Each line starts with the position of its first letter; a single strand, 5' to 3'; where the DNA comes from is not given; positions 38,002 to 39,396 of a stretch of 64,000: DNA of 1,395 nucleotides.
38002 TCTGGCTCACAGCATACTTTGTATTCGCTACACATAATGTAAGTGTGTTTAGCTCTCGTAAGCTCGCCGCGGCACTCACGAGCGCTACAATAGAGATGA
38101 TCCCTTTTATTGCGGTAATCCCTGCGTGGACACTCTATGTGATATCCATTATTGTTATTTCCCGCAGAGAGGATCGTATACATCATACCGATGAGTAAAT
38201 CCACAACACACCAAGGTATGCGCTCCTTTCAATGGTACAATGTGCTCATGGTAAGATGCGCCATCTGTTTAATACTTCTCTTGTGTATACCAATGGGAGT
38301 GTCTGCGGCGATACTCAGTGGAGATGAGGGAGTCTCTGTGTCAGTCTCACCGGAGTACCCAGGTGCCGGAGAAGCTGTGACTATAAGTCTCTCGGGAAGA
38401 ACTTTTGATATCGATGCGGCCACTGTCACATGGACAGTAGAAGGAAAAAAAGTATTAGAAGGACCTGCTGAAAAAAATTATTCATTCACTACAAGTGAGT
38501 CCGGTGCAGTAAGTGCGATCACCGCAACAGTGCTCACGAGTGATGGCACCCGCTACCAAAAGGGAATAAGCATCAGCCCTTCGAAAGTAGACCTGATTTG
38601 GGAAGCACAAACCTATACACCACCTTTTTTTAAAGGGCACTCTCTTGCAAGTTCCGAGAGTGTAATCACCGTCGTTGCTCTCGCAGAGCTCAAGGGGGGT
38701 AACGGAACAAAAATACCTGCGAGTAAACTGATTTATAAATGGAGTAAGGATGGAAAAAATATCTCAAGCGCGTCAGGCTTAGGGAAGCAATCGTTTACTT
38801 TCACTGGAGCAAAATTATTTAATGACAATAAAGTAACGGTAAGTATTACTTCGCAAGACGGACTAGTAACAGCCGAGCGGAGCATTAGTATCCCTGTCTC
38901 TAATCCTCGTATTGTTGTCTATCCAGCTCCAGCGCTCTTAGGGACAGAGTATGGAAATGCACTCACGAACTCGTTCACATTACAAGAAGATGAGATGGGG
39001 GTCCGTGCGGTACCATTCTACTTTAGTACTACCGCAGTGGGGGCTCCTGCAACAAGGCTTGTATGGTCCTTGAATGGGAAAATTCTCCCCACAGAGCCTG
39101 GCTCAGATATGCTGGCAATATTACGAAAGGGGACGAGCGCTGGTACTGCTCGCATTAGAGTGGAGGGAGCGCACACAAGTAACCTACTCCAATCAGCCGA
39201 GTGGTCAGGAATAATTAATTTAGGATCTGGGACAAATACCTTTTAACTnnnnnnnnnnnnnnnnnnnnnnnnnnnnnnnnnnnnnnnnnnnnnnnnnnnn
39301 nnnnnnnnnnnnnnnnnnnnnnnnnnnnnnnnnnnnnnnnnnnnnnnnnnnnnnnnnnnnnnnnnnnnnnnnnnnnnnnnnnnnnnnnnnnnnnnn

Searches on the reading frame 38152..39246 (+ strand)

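Call 4: search_protein_families(library=pfam, proteins=[window:38152-39246:+])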
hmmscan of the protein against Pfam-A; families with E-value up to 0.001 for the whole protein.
window:38152-39246:+ (364 aa): 1 family
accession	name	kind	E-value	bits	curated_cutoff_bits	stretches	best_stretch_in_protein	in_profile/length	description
PF06832.18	BiPBP_C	-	0.00036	20.8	26.8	0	55-119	15-73/90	Penicillin-Binding Protein C-terminus Family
